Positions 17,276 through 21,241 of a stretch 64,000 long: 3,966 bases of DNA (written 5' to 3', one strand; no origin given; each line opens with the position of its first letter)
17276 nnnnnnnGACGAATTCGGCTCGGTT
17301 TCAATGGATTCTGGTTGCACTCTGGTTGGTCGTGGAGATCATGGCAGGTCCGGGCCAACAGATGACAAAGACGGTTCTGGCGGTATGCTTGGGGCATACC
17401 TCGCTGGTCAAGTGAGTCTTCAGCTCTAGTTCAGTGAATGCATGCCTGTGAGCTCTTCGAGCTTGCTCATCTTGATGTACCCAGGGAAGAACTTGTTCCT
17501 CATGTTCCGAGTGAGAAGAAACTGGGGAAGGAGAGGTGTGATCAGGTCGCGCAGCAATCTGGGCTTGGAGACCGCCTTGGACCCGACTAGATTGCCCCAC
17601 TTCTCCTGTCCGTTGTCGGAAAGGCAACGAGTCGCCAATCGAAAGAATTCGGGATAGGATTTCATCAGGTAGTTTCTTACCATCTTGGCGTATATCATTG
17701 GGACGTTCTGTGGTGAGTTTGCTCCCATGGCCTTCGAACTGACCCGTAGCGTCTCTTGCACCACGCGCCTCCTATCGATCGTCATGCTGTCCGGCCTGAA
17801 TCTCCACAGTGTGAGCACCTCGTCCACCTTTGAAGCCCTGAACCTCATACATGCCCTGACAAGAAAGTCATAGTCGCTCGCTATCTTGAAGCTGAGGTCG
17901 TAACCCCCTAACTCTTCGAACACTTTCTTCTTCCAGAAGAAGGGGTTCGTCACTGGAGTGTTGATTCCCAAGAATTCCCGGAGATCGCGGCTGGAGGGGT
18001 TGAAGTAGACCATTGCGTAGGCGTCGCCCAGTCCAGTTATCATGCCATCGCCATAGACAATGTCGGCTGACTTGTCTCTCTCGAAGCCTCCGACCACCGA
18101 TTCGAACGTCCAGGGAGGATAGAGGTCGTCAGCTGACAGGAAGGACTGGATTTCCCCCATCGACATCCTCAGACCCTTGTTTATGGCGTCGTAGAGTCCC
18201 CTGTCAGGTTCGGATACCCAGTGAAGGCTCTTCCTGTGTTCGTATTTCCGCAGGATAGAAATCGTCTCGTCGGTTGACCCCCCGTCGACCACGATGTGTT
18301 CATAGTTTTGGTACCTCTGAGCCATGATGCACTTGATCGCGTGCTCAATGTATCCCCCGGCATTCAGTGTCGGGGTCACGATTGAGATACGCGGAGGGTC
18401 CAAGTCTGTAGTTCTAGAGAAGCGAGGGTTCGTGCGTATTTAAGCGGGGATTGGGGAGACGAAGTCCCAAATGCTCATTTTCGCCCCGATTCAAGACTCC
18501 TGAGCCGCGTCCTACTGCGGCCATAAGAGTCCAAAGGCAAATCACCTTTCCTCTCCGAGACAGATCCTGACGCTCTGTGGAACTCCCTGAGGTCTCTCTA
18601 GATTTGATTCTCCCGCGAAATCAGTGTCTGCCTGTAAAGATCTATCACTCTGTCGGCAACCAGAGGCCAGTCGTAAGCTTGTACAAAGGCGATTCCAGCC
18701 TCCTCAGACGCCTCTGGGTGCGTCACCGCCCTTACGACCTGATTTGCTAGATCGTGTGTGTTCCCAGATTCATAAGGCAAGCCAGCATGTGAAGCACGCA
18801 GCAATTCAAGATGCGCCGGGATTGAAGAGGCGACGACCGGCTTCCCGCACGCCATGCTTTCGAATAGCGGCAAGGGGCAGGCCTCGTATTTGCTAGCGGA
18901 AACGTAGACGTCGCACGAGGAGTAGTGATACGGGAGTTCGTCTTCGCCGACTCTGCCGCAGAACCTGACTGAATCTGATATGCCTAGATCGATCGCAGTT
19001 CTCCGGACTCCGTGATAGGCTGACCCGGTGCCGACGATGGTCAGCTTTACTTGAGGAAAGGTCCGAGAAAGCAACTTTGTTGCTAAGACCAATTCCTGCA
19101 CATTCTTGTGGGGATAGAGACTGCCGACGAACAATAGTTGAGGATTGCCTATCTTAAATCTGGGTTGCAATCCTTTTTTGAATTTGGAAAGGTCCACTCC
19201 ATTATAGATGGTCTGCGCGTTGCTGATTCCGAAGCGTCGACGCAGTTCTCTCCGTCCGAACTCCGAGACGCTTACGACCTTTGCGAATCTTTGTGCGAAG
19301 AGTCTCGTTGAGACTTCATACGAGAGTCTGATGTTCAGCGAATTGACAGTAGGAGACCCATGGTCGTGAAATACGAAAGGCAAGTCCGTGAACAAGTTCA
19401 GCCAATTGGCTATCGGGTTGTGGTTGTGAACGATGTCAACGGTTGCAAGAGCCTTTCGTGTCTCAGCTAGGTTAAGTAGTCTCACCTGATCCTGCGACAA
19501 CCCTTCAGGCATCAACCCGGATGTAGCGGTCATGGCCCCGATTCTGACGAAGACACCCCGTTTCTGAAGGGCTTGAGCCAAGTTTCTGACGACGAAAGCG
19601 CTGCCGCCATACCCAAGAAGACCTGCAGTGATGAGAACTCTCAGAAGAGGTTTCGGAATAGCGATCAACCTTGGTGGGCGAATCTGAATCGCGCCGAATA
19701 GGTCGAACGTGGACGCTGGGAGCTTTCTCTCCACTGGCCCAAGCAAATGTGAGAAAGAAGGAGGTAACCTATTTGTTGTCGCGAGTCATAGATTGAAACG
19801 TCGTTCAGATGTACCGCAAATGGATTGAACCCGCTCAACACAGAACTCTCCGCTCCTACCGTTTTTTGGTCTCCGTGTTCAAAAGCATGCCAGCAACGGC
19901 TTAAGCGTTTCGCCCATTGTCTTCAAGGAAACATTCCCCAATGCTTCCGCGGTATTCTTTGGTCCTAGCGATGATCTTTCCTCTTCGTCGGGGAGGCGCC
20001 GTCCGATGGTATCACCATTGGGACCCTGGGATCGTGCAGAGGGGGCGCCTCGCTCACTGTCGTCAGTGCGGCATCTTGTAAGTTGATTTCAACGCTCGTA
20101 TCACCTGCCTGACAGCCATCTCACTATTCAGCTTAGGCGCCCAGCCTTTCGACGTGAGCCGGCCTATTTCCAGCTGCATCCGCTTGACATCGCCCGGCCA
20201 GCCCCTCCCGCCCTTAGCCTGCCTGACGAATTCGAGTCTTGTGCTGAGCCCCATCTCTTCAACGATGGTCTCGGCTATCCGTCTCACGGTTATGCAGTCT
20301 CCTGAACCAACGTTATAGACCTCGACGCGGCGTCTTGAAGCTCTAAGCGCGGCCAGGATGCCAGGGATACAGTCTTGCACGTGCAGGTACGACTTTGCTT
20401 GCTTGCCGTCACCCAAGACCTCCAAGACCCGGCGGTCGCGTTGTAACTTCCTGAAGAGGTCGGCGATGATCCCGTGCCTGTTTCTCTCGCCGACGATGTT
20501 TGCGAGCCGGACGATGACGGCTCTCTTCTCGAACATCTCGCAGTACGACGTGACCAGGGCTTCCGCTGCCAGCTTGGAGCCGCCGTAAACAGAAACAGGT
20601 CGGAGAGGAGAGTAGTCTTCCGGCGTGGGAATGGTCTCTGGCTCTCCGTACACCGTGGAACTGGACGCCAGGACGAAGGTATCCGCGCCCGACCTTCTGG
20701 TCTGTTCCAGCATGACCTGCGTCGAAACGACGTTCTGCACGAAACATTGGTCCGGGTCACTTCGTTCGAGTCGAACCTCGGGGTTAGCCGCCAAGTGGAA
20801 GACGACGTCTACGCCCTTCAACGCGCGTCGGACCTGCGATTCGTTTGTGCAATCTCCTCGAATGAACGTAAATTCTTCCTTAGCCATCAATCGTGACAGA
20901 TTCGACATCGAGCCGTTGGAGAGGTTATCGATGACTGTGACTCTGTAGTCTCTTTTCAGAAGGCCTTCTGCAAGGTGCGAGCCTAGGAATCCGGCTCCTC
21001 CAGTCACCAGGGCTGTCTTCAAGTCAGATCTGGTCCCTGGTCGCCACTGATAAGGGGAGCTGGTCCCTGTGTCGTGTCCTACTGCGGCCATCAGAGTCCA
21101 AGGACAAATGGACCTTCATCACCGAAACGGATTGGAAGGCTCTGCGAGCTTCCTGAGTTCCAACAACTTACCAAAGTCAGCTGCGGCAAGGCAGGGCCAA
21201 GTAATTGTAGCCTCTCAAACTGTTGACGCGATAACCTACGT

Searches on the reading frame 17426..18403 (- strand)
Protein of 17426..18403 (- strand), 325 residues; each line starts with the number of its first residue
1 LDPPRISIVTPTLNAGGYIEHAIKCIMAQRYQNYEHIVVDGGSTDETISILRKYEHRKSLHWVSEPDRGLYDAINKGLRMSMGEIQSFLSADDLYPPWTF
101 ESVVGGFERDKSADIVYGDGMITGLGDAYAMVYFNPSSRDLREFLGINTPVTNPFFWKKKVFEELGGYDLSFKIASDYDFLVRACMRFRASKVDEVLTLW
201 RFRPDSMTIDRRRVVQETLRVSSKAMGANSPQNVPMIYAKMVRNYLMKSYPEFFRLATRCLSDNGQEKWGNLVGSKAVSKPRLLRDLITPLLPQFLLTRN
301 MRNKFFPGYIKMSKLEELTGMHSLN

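Call 66: search_protein_families(library=pfam, proteins=[window:17426-18403:-], max_evalue=0.0001)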
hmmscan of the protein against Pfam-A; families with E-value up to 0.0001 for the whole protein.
window:17426-18403:- (325 aa): 3 families
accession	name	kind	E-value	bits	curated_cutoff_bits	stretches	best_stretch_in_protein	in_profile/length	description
PF00535.33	Glycos_transf_2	-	1.6e-21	77.4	23.3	1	7-119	1-115/168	Glycosyl transferase family 2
PF10111.15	Glyco_tranf_2_2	-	5.7e-11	42.9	27.3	1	17-191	13-206/276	Glycosyltransferase like family 2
PF13641.12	Glyco_tranf_2_3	-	6e-06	26.9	27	1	4-203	1-213/230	Glycosyltransferase like family 2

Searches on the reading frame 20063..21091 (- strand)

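Call 66: search_protein_families(library=pfam, proteins=[window:20063-21091:-], max_evalue=0.0001)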
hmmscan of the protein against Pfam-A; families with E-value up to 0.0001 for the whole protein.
window:20063-21091:- (342 aa): 9 families
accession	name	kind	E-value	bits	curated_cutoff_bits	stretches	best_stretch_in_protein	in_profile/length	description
PF01370.27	Epimerase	-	8.5e-55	186.2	20.9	1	27-262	1-240/240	NAD dependent epimerase/dehydratase family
PF16363.11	GDP_Man_Dehyd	-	1.1e-46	160.3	27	1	28-287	1-273/332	GDP-mannose 4,6 dehydratase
PF01073.25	3Beta_HSD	-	1.2e-21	77.4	22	1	28-241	1-221/280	3-beta hydroxysteroid dehydrogenase/isomerase family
PF02719.21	Polysacc_synt_2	-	2.5e-19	70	20.2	1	28-285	2-252/293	Polysaccharide biosynthesis protein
PF04321.23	RmlD_sub_bind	-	4.1e-17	62.6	27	1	27-285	3-237/287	RmlD substrate binding domain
PF07993.18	NAD_binding_4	-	1.5e-14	54.2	20.1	1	29-209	1-216/258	Male sterility protein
PF13460.12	NAD_binding_10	-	4.8e-11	43.3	27.2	1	31-166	1-120/184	NAD(P)H-binding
PF00106.31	adh_short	-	1.4e-08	34.9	26.6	1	25-95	1-72/195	short chain dehydrogenase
PF05368.20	NmrA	-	2.7e-07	30.9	27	1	25-102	3-78/298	NmrA-like family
